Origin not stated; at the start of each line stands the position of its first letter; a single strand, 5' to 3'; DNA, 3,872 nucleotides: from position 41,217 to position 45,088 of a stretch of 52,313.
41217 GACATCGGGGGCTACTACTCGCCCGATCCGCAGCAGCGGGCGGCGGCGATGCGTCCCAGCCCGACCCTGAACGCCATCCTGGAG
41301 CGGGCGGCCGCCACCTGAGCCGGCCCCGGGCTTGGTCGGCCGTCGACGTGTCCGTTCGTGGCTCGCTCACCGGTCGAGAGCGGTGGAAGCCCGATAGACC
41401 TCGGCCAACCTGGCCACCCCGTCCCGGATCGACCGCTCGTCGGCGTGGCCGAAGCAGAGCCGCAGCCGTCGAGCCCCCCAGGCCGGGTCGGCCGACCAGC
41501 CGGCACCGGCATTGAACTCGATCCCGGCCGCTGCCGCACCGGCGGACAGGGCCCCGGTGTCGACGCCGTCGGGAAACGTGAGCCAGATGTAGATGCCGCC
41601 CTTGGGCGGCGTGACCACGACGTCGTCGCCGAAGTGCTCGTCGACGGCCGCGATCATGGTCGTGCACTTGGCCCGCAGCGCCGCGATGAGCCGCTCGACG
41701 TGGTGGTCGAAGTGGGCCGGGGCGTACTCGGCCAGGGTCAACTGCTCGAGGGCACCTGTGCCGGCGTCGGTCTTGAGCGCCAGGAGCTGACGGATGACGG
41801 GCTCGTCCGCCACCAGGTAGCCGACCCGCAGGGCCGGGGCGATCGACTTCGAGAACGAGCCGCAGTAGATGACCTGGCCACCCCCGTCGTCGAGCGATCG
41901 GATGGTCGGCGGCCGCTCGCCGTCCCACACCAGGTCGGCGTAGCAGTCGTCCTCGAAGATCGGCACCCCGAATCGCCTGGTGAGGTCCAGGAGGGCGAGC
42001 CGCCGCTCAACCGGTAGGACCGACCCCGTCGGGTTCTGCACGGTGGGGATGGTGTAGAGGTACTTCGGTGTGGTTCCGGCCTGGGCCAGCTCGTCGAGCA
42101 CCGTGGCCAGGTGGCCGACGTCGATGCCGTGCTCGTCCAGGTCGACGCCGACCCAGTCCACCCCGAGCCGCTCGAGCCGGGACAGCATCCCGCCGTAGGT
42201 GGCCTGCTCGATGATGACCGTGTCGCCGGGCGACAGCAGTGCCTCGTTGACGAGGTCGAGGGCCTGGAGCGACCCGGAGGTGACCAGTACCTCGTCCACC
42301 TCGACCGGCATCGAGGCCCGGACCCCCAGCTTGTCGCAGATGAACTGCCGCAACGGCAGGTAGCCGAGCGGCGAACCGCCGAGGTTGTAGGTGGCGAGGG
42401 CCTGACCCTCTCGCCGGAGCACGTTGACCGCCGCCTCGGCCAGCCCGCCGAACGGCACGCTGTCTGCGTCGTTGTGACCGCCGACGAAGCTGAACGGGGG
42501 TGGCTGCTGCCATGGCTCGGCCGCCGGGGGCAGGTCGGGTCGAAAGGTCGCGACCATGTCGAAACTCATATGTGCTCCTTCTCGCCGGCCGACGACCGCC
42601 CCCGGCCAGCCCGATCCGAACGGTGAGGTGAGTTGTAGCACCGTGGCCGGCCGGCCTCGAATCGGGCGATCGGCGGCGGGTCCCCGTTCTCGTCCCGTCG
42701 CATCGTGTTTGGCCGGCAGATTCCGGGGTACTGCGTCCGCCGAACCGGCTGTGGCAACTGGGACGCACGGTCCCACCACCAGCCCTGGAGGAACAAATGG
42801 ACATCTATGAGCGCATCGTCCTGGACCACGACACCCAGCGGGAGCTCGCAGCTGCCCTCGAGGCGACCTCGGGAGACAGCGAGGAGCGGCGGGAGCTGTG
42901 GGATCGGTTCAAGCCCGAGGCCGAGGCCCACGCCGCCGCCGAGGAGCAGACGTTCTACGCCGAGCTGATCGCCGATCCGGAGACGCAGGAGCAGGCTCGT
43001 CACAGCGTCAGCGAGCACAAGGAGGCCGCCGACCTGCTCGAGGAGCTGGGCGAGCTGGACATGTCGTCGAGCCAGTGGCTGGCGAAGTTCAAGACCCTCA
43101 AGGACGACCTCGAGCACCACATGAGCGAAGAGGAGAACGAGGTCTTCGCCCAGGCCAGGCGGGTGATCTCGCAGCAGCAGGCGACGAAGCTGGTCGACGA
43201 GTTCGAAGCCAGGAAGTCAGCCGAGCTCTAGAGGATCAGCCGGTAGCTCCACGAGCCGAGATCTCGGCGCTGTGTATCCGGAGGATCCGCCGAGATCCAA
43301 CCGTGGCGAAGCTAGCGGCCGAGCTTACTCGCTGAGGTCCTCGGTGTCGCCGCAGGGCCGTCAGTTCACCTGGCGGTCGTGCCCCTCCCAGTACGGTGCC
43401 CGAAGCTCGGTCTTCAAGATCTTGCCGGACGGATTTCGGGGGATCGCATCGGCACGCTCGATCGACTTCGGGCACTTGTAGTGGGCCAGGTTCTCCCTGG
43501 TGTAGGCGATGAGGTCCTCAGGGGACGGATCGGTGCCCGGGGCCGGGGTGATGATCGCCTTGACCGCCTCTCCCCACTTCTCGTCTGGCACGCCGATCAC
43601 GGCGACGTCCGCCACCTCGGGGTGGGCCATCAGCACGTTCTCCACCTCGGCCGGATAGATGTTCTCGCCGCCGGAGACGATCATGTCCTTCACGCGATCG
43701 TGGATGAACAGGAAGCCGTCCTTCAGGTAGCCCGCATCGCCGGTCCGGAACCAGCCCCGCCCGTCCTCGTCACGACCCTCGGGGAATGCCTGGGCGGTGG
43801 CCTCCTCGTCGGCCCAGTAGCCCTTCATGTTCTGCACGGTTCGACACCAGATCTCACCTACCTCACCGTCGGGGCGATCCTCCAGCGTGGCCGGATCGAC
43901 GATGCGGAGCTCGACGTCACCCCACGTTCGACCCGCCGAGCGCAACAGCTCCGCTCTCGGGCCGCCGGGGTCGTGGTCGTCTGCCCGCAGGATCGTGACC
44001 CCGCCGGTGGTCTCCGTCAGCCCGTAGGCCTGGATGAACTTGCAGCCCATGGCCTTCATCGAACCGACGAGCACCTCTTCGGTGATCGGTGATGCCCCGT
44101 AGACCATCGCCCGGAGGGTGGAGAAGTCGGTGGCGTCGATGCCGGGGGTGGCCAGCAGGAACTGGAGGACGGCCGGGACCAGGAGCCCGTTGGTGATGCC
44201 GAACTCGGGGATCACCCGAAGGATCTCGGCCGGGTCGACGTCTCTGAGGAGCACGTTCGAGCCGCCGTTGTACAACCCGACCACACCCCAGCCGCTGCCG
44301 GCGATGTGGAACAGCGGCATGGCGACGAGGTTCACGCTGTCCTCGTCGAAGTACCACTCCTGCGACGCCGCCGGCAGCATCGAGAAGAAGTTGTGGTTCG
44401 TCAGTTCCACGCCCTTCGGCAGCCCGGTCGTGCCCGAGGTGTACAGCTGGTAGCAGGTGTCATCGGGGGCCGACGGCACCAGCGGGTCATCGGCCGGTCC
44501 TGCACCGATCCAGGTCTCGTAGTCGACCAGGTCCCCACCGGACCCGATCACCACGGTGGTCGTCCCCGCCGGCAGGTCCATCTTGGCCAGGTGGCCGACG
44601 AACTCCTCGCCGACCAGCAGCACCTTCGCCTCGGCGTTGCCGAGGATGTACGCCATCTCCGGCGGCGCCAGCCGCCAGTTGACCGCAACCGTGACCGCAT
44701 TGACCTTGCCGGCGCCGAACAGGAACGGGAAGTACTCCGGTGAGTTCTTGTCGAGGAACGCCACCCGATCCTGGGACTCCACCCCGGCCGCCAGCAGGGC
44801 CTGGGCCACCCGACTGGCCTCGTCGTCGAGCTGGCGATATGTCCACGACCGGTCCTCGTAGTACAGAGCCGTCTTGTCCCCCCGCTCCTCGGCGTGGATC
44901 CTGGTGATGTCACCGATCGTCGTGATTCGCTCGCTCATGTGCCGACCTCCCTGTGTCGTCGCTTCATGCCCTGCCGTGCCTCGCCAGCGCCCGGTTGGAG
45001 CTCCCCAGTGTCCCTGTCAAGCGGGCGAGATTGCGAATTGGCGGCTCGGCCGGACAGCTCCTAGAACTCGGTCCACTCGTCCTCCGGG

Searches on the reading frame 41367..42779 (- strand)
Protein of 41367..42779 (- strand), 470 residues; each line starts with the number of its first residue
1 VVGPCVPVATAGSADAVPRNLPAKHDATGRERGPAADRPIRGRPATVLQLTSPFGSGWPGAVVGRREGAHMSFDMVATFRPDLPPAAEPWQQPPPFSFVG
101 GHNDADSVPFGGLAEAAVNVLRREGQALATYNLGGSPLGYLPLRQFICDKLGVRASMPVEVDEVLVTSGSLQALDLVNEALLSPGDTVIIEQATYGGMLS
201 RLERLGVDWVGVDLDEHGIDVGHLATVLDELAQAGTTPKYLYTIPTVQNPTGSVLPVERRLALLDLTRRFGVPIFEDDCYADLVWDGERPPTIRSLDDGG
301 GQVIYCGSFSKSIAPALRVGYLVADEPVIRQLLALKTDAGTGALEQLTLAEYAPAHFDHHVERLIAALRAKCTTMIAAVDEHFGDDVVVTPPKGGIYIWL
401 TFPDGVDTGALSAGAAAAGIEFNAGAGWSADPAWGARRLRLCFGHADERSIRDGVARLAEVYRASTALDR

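Call 61: search_protein_families(library=pfam, proteins=[window:41367-42779:-], max_evalue=0.01)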
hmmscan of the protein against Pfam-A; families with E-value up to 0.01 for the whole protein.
window:41367-42779:- (470 aa): 2 families
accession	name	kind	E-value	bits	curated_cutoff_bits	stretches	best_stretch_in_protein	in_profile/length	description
PF00155.27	Aminotran_1_2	-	1.7e-31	110.2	19.7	1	128-405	32-313/361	Aminotransferase class I and II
PF12897.13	Asp_aminotransf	-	4.1e-08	32.9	27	1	189-441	128-388/421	Aspartate amino-transferase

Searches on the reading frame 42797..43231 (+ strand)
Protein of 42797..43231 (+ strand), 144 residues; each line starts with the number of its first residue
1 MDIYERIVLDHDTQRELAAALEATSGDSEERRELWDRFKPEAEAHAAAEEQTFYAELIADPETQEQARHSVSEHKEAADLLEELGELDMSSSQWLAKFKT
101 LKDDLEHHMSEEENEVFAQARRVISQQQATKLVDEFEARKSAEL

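Call 61: search_protein_families(library=pfam, proteins=[window:42797-43231:+], max_evalue=0.01)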
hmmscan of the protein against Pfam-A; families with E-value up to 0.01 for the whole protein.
window:42797-43231:+ (144 aa): 1 family
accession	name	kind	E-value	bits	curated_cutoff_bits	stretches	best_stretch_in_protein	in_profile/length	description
PF01814.28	Hemerythrin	-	3.9e-18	66.6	25.3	1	3-119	2-126/127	Hemerythrin HHE cation binding domain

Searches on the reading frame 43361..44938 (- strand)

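Call 61: search_protein_families(library=pfam, proteins=[window:43361-44938:-], max_evalue=0.01)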
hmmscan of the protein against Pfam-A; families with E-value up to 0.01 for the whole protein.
window:43361-44938:- (525 aa): 2 families
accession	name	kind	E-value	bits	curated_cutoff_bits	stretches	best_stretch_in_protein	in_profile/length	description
PF00501.34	AMP-binding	-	1.1e-85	288.2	29.9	1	15-375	4-384/384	AMP-binding enzyme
PF13193.12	AMP-binding_C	-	1.6e-23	83.8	24.5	1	431-506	1-76/76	AMP-binding enzyme C-terminal domain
